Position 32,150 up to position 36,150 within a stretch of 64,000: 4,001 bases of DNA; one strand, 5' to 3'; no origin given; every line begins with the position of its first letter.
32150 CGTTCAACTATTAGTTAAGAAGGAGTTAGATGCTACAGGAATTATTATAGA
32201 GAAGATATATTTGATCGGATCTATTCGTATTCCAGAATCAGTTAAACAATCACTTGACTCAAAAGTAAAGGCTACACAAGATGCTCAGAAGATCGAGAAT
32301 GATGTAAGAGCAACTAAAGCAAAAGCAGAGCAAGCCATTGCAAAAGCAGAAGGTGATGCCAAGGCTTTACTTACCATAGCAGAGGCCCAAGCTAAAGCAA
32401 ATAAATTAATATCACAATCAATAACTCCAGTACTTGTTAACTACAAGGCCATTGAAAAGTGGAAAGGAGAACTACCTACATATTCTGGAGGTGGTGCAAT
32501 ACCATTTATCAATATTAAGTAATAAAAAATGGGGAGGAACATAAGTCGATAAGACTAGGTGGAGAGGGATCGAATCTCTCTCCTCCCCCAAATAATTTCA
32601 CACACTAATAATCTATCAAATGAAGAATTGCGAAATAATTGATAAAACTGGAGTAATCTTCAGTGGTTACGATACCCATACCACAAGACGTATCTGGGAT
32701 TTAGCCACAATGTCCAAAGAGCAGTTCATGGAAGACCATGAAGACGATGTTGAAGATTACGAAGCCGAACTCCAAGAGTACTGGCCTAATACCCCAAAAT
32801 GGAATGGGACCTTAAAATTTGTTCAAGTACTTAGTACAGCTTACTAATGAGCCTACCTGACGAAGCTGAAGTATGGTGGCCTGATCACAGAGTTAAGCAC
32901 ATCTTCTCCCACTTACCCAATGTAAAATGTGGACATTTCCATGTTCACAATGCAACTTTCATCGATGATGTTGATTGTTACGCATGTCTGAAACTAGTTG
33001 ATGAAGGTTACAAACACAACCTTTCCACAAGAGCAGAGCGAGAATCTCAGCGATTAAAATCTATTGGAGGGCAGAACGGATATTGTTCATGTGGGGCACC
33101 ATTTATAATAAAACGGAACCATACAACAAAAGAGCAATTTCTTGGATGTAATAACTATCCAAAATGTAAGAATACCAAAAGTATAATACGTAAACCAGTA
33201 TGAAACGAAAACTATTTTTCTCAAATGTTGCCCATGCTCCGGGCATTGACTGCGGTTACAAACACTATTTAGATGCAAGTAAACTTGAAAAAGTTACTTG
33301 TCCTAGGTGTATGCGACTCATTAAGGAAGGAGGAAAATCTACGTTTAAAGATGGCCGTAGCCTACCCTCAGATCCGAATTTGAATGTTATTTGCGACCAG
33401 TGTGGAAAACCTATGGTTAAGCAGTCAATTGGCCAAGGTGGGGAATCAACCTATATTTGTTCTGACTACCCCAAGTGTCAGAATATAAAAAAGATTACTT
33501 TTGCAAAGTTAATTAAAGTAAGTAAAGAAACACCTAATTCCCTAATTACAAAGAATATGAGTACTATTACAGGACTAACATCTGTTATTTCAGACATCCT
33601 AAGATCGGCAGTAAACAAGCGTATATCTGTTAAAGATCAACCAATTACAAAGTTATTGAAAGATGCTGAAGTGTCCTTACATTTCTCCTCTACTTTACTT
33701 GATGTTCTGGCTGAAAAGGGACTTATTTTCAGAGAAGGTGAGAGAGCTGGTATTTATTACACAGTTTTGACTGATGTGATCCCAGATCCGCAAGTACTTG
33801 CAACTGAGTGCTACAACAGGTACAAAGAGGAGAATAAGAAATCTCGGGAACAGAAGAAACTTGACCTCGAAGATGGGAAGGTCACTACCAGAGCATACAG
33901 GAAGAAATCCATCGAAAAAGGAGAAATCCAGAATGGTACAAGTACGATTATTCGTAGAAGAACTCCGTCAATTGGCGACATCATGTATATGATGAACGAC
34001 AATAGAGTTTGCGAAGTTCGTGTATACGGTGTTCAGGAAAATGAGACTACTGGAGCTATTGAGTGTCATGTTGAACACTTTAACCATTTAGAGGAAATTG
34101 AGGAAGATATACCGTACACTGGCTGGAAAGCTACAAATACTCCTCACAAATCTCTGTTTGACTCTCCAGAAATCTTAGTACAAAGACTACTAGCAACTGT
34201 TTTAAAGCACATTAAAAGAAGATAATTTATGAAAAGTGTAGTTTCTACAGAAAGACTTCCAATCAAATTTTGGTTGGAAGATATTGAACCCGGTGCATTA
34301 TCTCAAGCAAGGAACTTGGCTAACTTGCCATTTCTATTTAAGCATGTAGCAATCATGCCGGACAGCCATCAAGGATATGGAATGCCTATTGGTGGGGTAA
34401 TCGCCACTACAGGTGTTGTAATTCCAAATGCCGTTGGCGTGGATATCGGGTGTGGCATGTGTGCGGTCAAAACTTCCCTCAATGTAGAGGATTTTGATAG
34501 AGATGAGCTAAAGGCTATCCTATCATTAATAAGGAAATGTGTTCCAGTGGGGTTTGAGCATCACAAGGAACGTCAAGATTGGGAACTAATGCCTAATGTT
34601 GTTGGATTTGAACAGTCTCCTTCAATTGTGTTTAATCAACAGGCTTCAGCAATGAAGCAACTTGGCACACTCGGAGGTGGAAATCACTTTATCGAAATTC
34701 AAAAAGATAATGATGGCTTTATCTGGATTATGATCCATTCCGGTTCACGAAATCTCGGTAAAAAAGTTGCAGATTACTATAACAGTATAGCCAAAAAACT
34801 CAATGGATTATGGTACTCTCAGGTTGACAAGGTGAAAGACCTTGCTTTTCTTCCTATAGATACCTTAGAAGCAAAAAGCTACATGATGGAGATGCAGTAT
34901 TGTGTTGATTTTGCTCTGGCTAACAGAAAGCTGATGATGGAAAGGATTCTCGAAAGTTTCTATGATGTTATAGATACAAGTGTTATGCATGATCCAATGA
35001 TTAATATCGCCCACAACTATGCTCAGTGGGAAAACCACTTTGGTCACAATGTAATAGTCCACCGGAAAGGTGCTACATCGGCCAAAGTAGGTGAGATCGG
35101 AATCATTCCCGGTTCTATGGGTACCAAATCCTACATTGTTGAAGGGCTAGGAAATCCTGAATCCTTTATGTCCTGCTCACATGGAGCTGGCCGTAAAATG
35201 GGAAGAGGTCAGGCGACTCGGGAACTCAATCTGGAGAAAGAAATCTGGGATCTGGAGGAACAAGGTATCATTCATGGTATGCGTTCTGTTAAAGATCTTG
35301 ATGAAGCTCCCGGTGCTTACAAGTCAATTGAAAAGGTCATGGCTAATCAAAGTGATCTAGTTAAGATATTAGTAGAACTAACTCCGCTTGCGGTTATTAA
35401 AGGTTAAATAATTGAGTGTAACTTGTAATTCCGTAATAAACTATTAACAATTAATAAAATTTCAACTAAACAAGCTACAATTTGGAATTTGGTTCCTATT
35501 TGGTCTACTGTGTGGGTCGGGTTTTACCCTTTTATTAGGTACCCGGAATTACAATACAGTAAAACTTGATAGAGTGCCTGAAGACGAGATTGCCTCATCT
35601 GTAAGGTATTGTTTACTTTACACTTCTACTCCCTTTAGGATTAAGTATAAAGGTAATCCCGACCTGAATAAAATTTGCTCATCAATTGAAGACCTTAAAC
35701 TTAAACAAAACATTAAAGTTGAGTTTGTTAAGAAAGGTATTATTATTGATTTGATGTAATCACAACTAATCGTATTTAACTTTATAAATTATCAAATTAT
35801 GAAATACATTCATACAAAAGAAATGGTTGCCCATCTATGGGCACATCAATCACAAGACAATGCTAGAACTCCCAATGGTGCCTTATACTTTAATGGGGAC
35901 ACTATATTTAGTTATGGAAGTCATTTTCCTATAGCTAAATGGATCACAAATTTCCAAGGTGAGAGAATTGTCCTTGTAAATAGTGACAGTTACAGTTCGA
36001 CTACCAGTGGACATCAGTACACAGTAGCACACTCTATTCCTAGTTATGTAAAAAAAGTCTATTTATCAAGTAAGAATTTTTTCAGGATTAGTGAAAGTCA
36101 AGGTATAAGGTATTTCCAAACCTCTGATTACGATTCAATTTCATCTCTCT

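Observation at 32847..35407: RtcB RNA ligase downstream of topoisomerase-type zinc-ribbon paralogs, a candidate tRNA-repair or counter-defence module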

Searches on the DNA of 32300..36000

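Call 85: search_rna_families(source=window, start=32300, end=36000, threshold=evalue, max_evalue=10, show_alignments=3)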
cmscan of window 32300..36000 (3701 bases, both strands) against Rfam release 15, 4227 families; matches with E-value up to 10: 3.
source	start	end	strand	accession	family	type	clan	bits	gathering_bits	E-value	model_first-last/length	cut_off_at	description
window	33583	33746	-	RF02116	FAS-AS1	Gene; lncRNA;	-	24.6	55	3.4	1-171/171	no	FAS antisense RNA 1 conserved region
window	32518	32604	-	RF01479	rli48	Gene; sRNA;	-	22.6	100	0.84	1-149/149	no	Listeria sRNA rli48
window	35140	35168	-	RF02129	GNAS-AS1_3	Gene; lncRNA;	-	13.8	42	9.2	1-38/38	no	GNAS antisense RNA 1 conserved region 3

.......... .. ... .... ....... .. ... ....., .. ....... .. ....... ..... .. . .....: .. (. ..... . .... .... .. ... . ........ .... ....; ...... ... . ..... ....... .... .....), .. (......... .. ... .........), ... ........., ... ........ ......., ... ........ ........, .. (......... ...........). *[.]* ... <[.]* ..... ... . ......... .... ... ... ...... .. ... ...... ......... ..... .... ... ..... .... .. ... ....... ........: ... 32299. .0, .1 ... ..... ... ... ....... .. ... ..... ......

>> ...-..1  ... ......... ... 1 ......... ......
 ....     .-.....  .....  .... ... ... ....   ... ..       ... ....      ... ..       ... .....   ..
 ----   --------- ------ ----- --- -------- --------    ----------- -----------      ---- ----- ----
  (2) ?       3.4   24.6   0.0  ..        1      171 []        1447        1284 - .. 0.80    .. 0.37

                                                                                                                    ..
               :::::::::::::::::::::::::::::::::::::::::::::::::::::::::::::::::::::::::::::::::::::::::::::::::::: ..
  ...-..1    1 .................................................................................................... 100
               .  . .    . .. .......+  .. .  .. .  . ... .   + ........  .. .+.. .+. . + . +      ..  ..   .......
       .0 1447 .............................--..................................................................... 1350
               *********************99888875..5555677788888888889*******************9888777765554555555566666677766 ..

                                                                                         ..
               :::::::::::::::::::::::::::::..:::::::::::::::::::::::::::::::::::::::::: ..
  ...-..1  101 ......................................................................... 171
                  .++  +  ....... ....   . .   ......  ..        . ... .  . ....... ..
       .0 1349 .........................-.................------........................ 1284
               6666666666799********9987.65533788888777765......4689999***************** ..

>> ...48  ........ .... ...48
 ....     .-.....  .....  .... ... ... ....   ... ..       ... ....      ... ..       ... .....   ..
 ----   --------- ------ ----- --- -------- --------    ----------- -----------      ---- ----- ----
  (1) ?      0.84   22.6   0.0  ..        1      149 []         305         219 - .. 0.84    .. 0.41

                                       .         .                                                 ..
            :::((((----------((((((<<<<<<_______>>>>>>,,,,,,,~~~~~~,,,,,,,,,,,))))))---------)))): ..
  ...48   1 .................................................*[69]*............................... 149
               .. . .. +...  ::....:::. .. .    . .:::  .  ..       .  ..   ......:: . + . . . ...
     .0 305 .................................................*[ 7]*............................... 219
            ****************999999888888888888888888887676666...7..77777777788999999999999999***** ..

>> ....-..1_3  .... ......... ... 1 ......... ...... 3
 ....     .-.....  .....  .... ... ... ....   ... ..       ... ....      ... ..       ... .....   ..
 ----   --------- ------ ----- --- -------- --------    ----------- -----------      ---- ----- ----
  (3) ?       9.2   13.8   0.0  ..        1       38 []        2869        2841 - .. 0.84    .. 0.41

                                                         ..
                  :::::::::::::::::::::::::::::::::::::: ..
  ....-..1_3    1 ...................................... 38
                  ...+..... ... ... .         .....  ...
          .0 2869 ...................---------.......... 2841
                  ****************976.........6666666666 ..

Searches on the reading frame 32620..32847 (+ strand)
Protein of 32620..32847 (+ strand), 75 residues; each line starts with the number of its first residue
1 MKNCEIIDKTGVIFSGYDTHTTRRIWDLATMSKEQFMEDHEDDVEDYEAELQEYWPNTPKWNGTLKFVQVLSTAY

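Call 4: search_protein_families(library=pfam, proteins=[window:32620-32847:+], max_evalue=0.1)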
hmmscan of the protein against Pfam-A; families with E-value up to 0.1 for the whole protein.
window:32620-32847:+ (75 aa): 0 families

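Call 5: search_protein_families(library=phrogs, proteins=[window:32620-32847:+], max_evalue=0.01)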
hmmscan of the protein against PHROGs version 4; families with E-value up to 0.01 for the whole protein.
window:32620-32847:+ (75 aa): 0 families

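Call 90: search_protein_families(library=padloc, proteins=[window:32620-32847:+], max_evalue=0.01)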
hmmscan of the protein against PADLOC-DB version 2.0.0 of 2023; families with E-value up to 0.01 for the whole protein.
window:32620-32847:+ (75 aa): 0 families
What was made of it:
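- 32620..32847 (+): orf75: small ORF with no homologs, in a mosaic slot upstream of Zn118. No family hits (calls 4, 5, 90).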
